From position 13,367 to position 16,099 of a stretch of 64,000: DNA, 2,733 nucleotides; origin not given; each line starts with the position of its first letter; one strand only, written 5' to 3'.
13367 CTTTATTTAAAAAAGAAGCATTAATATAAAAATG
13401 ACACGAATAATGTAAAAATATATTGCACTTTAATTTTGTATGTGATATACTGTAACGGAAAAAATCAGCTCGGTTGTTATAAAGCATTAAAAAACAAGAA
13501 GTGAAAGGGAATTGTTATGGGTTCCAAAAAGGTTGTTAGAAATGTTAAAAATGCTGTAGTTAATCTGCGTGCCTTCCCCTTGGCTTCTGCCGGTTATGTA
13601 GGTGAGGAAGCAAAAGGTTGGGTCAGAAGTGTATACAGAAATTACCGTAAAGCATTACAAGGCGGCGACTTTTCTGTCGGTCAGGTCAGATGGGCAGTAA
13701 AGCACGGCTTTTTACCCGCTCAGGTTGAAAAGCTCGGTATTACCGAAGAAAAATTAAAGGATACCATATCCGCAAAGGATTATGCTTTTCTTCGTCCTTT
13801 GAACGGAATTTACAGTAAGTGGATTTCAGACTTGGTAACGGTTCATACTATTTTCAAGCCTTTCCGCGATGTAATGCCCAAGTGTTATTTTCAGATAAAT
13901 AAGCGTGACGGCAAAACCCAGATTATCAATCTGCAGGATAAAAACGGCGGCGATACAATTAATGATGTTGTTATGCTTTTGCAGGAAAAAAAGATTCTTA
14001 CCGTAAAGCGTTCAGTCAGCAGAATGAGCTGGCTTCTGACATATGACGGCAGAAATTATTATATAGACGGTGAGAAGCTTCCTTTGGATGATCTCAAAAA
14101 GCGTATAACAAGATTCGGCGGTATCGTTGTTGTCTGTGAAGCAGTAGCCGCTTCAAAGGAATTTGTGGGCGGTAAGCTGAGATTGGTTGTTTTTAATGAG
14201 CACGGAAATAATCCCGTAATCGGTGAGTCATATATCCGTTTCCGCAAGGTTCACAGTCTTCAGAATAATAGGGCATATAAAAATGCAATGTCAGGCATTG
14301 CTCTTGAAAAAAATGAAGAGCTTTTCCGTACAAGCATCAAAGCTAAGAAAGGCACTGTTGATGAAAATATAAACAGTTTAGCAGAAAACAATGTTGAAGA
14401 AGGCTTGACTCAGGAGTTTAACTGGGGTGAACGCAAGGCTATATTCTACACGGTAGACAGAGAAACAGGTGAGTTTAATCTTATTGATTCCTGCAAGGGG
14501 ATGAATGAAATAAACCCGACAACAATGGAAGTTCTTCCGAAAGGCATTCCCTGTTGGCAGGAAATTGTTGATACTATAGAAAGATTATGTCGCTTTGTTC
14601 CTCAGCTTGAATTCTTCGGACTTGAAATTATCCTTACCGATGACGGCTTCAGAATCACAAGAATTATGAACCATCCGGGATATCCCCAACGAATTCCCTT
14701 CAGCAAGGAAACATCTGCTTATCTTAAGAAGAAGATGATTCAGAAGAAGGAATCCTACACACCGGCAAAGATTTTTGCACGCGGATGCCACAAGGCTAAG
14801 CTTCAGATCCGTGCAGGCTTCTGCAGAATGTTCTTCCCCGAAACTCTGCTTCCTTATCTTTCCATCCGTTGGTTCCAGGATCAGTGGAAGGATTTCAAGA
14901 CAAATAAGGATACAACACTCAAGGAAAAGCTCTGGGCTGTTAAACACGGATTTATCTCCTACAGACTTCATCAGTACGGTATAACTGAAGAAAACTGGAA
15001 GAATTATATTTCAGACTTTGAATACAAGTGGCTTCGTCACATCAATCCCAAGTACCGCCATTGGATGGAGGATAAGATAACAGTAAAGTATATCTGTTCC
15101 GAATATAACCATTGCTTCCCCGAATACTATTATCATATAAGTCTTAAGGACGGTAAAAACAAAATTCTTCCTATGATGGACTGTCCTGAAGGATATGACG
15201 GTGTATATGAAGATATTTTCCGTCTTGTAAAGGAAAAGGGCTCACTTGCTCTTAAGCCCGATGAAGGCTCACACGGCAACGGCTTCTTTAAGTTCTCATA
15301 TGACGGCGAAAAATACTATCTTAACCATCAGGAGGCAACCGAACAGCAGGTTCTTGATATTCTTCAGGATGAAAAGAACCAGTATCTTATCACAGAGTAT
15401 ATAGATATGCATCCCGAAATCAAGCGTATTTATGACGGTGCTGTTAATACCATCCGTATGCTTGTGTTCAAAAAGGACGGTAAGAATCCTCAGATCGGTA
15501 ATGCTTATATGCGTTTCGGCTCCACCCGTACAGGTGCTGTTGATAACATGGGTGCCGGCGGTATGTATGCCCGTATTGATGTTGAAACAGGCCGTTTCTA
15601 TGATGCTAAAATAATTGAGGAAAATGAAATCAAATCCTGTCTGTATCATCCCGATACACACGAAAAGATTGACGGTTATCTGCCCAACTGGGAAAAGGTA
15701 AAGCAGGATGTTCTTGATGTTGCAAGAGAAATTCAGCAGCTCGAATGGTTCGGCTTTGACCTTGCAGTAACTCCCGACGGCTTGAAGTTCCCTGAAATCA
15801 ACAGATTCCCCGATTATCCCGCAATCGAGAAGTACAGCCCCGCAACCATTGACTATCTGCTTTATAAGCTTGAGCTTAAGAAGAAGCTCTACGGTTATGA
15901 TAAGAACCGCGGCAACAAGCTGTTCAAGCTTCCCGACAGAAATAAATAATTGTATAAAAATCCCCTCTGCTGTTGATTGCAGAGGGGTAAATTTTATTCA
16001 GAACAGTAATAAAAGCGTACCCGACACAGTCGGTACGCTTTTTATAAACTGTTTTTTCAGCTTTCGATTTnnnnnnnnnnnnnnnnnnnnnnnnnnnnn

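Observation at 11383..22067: alr-led ABC-2 export operon with four ATP-grasp modules, a nucleotidyltransferase and a divergent CapA-LRR gene, but no glycosyltransferase: candidate undescribed amino-acid/peptide-bearing surface-polymer pathway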

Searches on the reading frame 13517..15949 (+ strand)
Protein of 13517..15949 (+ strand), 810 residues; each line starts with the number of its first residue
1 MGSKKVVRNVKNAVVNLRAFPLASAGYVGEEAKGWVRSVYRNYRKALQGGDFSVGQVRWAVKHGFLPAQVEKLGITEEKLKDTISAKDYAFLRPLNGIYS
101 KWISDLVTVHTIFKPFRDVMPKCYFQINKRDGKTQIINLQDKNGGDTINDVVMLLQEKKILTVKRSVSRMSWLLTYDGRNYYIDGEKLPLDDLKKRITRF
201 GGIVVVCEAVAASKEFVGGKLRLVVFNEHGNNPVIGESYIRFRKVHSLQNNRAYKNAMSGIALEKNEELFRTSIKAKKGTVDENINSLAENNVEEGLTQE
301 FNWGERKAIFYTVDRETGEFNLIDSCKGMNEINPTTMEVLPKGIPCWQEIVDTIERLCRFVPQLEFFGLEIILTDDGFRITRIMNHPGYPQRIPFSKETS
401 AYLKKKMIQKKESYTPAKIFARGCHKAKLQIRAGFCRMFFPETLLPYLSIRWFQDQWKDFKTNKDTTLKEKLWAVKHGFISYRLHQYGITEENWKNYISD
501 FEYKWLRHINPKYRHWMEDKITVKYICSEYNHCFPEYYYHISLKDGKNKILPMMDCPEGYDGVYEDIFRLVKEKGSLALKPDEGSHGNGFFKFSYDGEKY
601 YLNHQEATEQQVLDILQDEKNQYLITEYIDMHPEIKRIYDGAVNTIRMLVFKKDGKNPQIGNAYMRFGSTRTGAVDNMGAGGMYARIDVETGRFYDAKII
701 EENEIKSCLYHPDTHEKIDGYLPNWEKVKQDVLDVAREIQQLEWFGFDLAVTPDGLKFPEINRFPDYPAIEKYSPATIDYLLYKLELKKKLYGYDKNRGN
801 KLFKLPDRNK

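Call 3: search_protein_families(library=pfam, proteins=[window:13517-15949:+], max_evalue=0.01)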
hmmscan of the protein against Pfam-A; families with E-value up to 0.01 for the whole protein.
window:13517-15949:+ (810 aa): 2 families
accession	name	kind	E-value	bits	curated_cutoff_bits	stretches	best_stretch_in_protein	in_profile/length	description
PF14397.11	ATPgrasp_ST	-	1.4e-36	126.6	31.4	1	506-767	7-258/278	Sugar-transfer associated ATP-grasp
PF14398.11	ATPgrasp_YheCD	-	4.4e-05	23.3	26.8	1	565-690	39-169/255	YheC/D like ATP-grasp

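Call 4: search_protein_families(library=ncbifam, proteins=[window:13517-15949:+], max_evalue=0.01)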
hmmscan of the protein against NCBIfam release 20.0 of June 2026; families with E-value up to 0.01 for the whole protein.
window:13517-15949:+ (810 aa): 1 family
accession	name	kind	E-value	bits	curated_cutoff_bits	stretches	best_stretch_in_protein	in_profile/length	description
TIGR02291.1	rimK_rel_E_lig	hypoth_equivalog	1.4e-07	30.8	314.2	1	567-750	68-254/317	alpha-L-glutamate ligase-like protein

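Call 7: search_dna_similar(query=window:13517-15949:+, collection=plasmids, mode=protein, max_rows=10)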
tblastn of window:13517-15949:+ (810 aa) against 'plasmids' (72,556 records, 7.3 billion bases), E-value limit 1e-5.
Records with a match: 7; places in all: 8; records where one place covers at least 80% of the query: 0.
Best place of each record, by identity: <60% 7.
By first word of the organism name: Shinella 2; Ensifer 1; Halomontanus 1; Natrononativus 1; Haloplanus 1; Rhizobium 1.
By predicted mobility (MOB-suite, as given by PLSDB): non-mobilizable 7.
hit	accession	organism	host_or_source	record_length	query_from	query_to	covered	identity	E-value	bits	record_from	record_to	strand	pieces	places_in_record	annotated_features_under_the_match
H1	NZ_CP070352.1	Ensifer sp. PDNC004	cell culture,Plastic debris in ...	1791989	469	755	35%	26.9%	9e-13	80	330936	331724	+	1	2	none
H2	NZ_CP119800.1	Halomontanus rarus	cell culture,sediment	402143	478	779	37%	25.0%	8e-17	94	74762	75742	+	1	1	sugar-transfer associated ATP-grasp domain-containing protein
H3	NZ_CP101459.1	Natrononativus amylolyticus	cell culture,sediment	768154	470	779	38%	23.8%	2e-18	98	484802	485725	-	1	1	sugar-transfer associated ATP-grasp domain-containing protein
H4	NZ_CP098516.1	Haloplanus sp. GDY1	cell culture,salt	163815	566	779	26%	29.5%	1e-20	105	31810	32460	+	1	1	sugar-transfer associated ATP-grasp domain-containing protein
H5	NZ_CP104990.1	Rhizobium sp. CC-CFT758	cell culture,agricultural soil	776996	579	762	23%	28.6%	8e-8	64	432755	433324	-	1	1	sugar-transfer associated ATP-grasp domain-containing protein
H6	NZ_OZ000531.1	Shinella sp. WSC3-e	-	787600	577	762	23%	27.5%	2e-9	69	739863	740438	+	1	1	sugar-transfer associated ATP-grasp domain-containing protein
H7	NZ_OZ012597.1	Shinella sp. WSD5-1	-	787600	577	762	23%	27.5%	2e-9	69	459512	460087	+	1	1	sugar-transfer associated ATP-grasp domain-containing protein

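Call 8: find_encoding_contigs(protein=window:13517-15949:+, flank=10000, max_places=6)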
Protein window:13517-15949:+ (810 aa): no gene with exactly this product is on record in the collection.

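Call 10: find_homologous_proteins(query=window:13517-15949:+, max_evalue=0.00001)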
Query window:13517-15949:+ (810 aa): 166 proteins with E <= 0.00001 among 7462 candidates; the best 120 are listed.
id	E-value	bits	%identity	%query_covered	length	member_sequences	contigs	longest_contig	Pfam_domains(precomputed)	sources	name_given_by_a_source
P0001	0.0e+0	1711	88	100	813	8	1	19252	PF14397.12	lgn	-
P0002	0.0e+0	1419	74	98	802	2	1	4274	PF14397.12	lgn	-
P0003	0.0e+0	1348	71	98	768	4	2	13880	PF14397.12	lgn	-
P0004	0.0e+0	1176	63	99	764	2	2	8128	PF14397.12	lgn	-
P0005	0.0e+0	1139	61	99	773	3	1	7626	PF14397.12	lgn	-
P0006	0.0e+0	1139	62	99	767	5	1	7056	PF14397.12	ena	-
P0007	0.0e+0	1134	72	63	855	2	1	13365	PF14397.12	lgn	-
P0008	0.0e+0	1129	62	98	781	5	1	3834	PF14397.12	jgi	jgi:hypothetical protein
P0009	0.0e+0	1120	61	98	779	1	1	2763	PF14397.12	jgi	jgi:hypothetical protein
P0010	0.0e+0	1116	61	99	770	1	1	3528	PF14397.12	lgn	-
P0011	0.0e+0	1113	61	99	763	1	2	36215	PF14397.12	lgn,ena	-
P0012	0.0e+0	1111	61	99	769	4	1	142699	PF14397.12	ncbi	-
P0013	0.0e+0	1090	60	99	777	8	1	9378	PF14397.12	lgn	-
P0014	0.0e+0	1089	61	99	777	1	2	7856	PF14397.12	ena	-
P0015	0.0e+0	1088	60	99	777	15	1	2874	PF14397.12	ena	-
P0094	2.1e-277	941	54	99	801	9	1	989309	PF14397.12,PF14398.12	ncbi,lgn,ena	-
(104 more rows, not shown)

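Call 11: find_encoding_contigs(protein=P0001, flank=10000, max_places=2)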
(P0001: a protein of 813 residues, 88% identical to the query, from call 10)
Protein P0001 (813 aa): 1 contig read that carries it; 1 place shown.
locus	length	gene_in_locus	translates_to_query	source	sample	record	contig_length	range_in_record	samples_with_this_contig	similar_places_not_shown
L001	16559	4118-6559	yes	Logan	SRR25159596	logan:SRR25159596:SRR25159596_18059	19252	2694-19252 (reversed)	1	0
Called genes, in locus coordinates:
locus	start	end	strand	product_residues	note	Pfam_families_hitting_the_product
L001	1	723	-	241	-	?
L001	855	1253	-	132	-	PF12773:DZR (weak), PF13240:Zn_Ribbon_1 (faint), PF17032:Zn_ribbon_15 (faint), PF13248:Zn_ribbon_3 (weak), PF05154:TM2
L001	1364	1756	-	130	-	PF10825:DUF2752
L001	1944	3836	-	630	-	PF09587:PGA_cap, PF13306:LRR_5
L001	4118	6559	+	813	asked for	PF14397:ATPgrasp_ST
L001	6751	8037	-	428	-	PF14398:ATPgrasp_YheCD (faint), PF14397:ATPgrasp_ST, PF02655:ATP-grasp_3 (faint)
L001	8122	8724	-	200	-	-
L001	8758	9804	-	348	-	PF14397:ATPgrasp_ST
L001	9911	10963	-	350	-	PF00005:ABC_tran, PF13304:AAA_21 (faint)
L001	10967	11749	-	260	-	-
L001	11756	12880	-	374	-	PF01168:Ala_racemase_N, PF00842:Ala_racemase_C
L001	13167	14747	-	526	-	PF14397:ATPgrasp_ST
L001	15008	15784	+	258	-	PF02811:PHP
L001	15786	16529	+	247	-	PF01790:LGT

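Call 12: find_encoding_contigs(protein=P0012, flank=10000, max_places=2)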
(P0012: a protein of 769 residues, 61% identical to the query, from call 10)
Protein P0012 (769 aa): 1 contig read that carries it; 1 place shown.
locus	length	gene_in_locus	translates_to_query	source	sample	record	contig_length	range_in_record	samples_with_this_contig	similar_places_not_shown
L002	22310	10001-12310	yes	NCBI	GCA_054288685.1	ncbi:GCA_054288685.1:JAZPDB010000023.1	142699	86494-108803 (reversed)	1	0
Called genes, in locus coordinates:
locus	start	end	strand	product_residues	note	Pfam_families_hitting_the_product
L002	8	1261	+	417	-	PF00070:Pyr_redox (faint), PF00890:FAD_binding_2 (weak), PF01266:DAO (faint), PF01946:Thi4 (faint), PF07992:Pyr_redox_2, PF12831:FAD_oxidored, PF13450:NAD_binding_8 (weak), PF13738:Pyr_redox_3 (weak), +1 more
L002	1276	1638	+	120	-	PF07892:DUF1667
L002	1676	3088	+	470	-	PF01120:Alpha_L_fucos, PF00754:F5_F8_type_C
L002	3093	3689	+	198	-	PF01467:CTP_transf_like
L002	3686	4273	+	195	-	PF08668:HDOD (faint), PF01966:HD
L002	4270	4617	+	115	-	PF02410:RsfS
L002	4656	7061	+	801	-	PF00133:tRNA-synt_1, PF09334:tRNA-synt_1g, PF13603:tRNA-synt_1_2, PF00133:tRNA-synt_1, PF08264:Anticodon_1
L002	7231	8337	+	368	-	PF04464:Glyphos_transf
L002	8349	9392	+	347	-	PF14397:ATPgrasp_ST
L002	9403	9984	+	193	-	PF12804:NTP_transf_3 (faint)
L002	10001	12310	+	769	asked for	PF14397:ATPgrasp_ST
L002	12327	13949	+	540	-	PF14397:ATPgrasp_ST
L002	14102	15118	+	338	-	PF03009:GDPD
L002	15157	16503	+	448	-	PF01554:MatE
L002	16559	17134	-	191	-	PF02659:Mntp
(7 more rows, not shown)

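Call 13: find_encoding_contigs(protein=P0094, flank=10000, max_places=2)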
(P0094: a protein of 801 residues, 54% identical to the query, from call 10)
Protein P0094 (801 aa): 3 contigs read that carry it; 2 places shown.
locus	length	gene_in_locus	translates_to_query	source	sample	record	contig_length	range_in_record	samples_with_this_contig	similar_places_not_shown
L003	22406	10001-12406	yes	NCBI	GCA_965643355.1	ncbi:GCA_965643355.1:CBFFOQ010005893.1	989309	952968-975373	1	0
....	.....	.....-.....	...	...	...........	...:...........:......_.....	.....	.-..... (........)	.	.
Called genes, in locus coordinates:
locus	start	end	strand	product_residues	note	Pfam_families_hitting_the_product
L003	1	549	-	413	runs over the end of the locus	PF11700:ATG22, PF07690:MFS_1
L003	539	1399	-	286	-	PF00882:Zn_dep_PLPC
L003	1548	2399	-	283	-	PF00882:Zn_dep_PLPC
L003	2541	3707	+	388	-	PF02515:CoA_transf_3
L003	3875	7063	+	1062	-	PF09587:PGA_cap, PF14398:ATPgrasp_YheCD (faint), PF13306:LRR_5, PF14397:ATPgrasp_ST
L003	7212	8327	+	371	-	PF04464:Glyphos_transf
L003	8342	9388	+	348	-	PF14397:ATPgrasp_ST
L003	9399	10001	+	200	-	-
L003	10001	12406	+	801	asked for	PF14398:ATPgrasp_YheCD (faint), PF14397:ATPgrasp_ST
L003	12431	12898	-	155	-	PF03073:TspO_MBR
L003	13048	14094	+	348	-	-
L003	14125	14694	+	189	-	PF00156:Pribosyltran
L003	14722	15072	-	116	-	-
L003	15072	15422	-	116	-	PF05402:PqqD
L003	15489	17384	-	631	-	PF03169:OPT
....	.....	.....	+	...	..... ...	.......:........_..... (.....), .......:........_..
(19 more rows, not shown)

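Call 22: find_related_loci(query=A2, collection=genome_contigs, flank=10000)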
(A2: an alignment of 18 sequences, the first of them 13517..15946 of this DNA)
Query A2 (810 aa) in genome_contigs; peptide patterns used: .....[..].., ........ (x = any residue, [..] = any of these).
125 stretches matched a pattern; 82 encode a relative of the query (tblastn E <= 1e-3); the best 80 are kept; 80 distinct loci.
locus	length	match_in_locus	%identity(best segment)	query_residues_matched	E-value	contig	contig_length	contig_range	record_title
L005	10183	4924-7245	61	7-808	0e+0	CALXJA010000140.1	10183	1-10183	MAG: uncultured Emergencia sp. isolate E08__bin178 genome assembly, contig: E08__k127_640111, whole genome shotgun seque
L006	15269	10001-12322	61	7-808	0e+0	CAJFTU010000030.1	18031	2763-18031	uncultured Emergencia sp. isolate Coassembly_mag_253 genome assembly, contig: MAGpy_11413_min2k_bin_253_fak87_1228401, w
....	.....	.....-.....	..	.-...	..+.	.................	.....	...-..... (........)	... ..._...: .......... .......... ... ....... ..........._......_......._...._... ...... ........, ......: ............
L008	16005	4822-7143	60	7-808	0e+0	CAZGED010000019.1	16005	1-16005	MAG TPA_asm: uncultured Senimuribacter sp. isolate SRP222994_co1_172 genome assembly, contig: NODE_7624_length_16005_cov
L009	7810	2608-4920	60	10-808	0e+0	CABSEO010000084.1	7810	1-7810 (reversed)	MAG TPA_asm: uncultured Emergencia sp. isolate MGYG-HGUT-02217 genome assembly, contig: GUT_GENOME138794_84, whole genom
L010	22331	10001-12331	58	5-808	0e+0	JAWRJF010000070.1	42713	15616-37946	MAG: Anaerovoracaceae bacterium isolate ADS23 c_000000120852, whole genome shotgun sequence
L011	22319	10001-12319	59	8-808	0e+0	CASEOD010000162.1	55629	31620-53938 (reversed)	uncultured Eubacteriales bacterium isolate CO.O21.metabat-bins.24 genome assembly, contig: CO.O21.metabat-bins.24.fa_k14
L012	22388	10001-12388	57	6-808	0e+0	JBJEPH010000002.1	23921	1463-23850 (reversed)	MAG: Eubacterium sp. isolate PUUB23_bin.021 NODE_1083_length_23921_cov_17.122224, whole genome shotgun sequence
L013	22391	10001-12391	55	9-808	0e+0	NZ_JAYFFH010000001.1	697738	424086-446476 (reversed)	Anaerofustis butyriciformans strain HA2171 ZPP.6_ctg001, whole genome shotgun sequence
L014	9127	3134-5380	54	5-808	0e+0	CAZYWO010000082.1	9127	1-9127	MAG TPA_asm: uncultured Oscillospiraceae bacterium isolate SRP222994_co1_241 genome assembly, contig: NODE_15975_length_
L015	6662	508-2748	54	10-808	0e+0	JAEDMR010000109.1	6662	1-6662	MAG: Bacillota bacterium isolate MAG271 NODE_15305_length_6662_cov_4.659906, whole genome shotgun sequence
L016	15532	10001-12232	55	2-808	0e+0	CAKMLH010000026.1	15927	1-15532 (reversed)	MAG TPA_asm: uncultured Clostridia bacterium isolate ERR2244943_bin.14_metaWRAP_v1.1_MAG genome assembly, contig: NODE_1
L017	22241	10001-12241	54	2-808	0e+0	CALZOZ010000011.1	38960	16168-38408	MAG: uncultured Clostridia bacterium isolate SRR5240748_bin.16_metaWRAP_v1.3_MAG genome assembly, contig: ERZ9450819.297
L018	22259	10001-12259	53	2-810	0e+0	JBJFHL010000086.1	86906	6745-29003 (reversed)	MAG: Anaerovoracaceae bacterium isolate PUUB62_bin.023 NODE_89_length_86906_cov_21.779461, whole genome shotgun sequence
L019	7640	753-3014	52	3-810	0e+0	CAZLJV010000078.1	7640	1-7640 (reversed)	MAG TPA_asm: uncultured Oscillospiraceae bacterium isolate SRP350583_co1_138 genome assembly, contig: NODE_15543_length_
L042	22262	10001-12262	49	6-810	0e+0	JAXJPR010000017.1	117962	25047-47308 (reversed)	MAG: Lachnospiraceae bacterium isolate DOME_MAG_1842 1842_C0134_k141_39678, whole genome shotgun sequence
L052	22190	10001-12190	44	19-808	0e+0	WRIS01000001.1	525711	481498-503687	MAG: Eggerthellaceae bacterium isolate Nt197P3bin53 Ga0082212_10000003, whole genome shotgun sequence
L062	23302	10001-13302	41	8-790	0e+0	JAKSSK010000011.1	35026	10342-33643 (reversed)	MAG: Clostridia bacterium isolate Horse_feces279 MAG279_11, whole genome shotgun sequence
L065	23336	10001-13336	40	12-808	0e+0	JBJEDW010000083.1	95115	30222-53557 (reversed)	MAG: Bacilli bacterium isolate SARD13_bin.020 NODE_67_length_95115_cov_9.070534, whole genome shotgun sequence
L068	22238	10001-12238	44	7-780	0e+0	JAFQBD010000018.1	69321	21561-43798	MAG: Bacillota bacterium isolate RGIG1659 Goat_Cecum-1__c179490, whole genome shotgun sequence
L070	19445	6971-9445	55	5-810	6e-176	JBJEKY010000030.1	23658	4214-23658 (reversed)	MAG: Lachnospiraceae bacterium isolate PUUB16_bin.017 NODE_1504_length_23658_cov_12.166081, whole genome shotgun sequenc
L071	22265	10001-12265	49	6-810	0e+0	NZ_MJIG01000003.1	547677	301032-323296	Anaerostipes sp. 992a contig000003, whole genome shotgun sequence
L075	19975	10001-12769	55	10-808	9e-164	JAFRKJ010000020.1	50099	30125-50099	MAG: Bacillota bacterium isolate RGIG2549 Goat_Jejunum-6__c49488, whole genome shotgun sequence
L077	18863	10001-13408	42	5-795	0e+0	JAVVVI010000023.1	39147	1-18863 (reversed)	MAG: Lachnospiraceae bacterium isolate CGS10Y2-bin75 NODE_896_length_39147_cov_14.542259, whole genome shotgun sequence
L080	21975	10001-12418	50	8-808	5e-166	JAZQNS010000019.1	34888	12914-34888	MAG: Lachnospiraceae bacterium isolate T1900045245_TH20190015.MAGScoT_cleanbin_000018 SGB_5612_k141_2555745, whole genom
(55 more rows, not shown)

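Call 28: search_protein_families(library=pfam, proteins=[L010:13958-15352:+, L010:15408-17153:+, L011:2377-3453:+, L011:1223-1807:-, L011:3447-3818:+, L011:1882-2373:+, L065:13446-15449:+, L010:7199-8320:+, L075:3722-5446:+, L075:14404-16185:+], max_evalue=0.001)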
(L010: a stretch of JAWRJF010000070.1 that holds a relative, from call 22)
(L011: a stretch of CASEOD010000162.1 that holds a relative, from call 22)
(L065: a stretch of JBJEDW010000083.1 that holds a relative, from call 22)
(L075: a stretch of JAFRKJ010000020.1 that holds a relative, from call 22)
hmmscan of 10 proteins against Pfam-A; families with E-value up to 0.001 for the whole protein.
L010:13958-15352:+ (464 aa): 1 family
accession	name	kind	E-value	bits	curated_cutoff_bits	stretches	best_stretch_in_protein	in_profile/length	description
PF03816.19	LytR_cpsA_psr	-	8.1e-36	123.9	24.6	1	110-269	1-149/150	LytR_cpsA_psr family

L010:15408-17153:+ (581 aa): 3 families
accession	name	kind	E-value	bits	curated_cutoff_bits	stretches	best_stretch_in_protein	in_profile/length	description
PF00587.30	tRNA-synt_2b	-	4.6e-46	157.6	29.3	1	268-473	5-179/179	tRNA synthetase class II core domain (G, H, P, S and T)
PF03129.25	HGTP_anticodon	-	5e-20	71.9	21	1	485-574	1-93/94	Anticodon binding domain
PF07973.19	tRNA_SAD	-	1.5e-16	60.5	24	1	115-164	1-44/44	Threonyl and Alanyl tRNA synthetase second additional domain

L011:2377-3453:+ (358 aa): 1 family
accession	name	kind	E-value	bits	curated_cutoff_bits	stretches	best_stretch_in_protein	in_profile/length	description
PF07451.17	SpoVAD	-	1.1e-146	488.2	22.1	1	7-355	1-328/329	Stage V sporulation protein AD (SpoVAD)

L011:1223-1807:- (194 aa): 1 family
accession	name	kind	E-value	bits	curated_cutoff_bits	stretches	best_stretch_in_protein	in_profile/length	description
PF02545.19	Maf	-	2.7e-50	171.1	27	1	4-186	1-182/187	Maf-like protein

L011:3447-3818:+ (123 aa): 1 family
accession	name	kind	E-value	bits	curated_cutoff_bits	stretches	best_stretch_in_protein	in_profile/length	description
PF03862.18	SpoVAC_SpoVAEB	-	2.4e-31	108.9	25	1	8-116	1-117/117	SpoVAC/SpoVAEB sporulation membrane protein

L011:1882-2373:+ (163 aa): 1 family
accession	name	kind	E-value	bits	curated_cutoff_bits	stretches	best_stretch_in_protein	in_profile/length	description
PF03862.18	SpoVAC_SpoVAEB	-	1.2e-36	126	25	1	38-153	1-116/117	SpoVAC/SpoVAEB sporulation membrane protein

L065:13446-15449:+ (667 aa): 4 families
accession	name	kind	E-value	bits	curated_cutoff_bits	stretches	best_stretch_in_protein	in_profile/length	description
PF08245.18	Mur_ligase_M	-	1.3e-33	117.1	24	1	132-323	1-200/200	Mur ligase middle domain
PF13306.12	LRR_5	-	1.8e-26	93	27.7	1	535-642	20-126/127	BspA type Leucine rich repeat region (6 copies)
PF02875.26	Mur_ligase_C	-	2.6e-14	54.6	28.4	1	353-470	10-127/127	Mur ligase, glutamate ligase domain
PF13855.12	LRR_8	-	0.00067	19.8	27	0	577-620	9-52/61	Leucine rich repeat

L010:7199-8320:+ (373 aa): 1 family
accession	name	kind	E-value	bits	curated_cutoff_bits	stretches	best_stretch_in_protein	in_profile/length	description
PF04464.20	Glyphos_transf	-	4.7e-53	180.9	22.1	1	22-367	7-366/367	CDP-Glycerol:Poly(glycerophosphate) glycerophosphotransferase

L075:3722-5446:+ (574 aa): 1 family
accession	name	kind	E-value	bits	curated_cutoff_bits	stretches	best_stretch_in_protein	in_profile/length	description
PF03816.19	LytR_cpsA_psr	-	1.1e-33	116.9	24.6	1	321-464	2-149/150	LytR_cpsA_psr family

L075:14404-16185:+ (593 aa): 1 family
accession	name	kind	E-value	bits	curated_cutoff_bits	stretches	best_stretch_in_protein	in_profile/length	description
PF04991.19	LicD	-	1.1e-30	107.8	22.6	1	29-237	1-213/227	LicD family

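Call 58: predict_structure(alignment_id=A5)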
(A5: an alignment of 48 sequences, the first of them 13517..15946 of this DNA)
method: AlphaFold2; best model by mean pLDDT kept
length: 810 residues; sequences in the alignment: 48
mean_pLDDT: 84.8   pTM: 0.83
mean pLDDT of the five models: 84.8, 84.7, 83.1, 82.7, 82.5
residues with pLDDT >= 90: 398; 70-90: 322; 50-70: 37; < 50: 53
segments of 3 or more residues with pLDDT < 50: 257-299, 677-680
pLDDT, mean of each block of 10 residues (from residue 1): 75 88 88 92 93 95 94 89 93 84 92 94 94 92 91 96 91 93 92 93 93 92 91 92 69 47 26 26 34 46 67 95 87 89 96 92 90 96 91 91 92 88 87 87 83 86 87 92 86 91 86 83 89 91 79 85 92 92 62 93 91 87 88 86 80 92 85 56 84 89 78 90 92 93 91 88 78 89 92 86 84
secondary structure, 60 per line:
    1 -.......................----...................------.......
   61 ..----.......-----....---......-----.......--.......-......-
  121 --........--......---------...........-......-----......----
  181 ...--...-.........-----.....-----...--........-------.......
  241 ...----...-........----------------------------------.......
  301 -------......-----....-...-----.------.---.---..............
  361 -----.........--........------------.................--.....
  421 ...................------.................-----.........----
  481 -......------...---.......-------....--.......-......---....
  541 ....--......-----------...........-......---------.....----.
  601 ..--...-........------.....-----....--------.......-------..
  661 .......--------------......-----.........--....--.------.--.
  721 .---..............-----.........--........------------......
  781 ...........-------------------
elements in order (helices of 4 or more, strands of 3 or more residues): H2-24 H29-47 H54-62 H67-73 H79-82 H86-91 H97-103 H106-112 H114-119 E123-130 E133-138 H148-158 E160-165 E171-176 E181-183 E186-188 H190-198 E204-208 E219-226 E234-243 H252-259 H294-300 E308-313 E319-322 H347-360 E366-374 E377-384 H397-413 H416-439 H446-462 H468-476 H482-487 H500-506 H514-517 H520-526 H528-533 E537-544 E547-552 H564-574 E576-581 E591-595 E600-602 E605-607 H609-616 E623-627 H633-636 E645-651 E659-667 E682-687 E693-701 E704-707 H725-738 E744-752 E755-762 H775-791
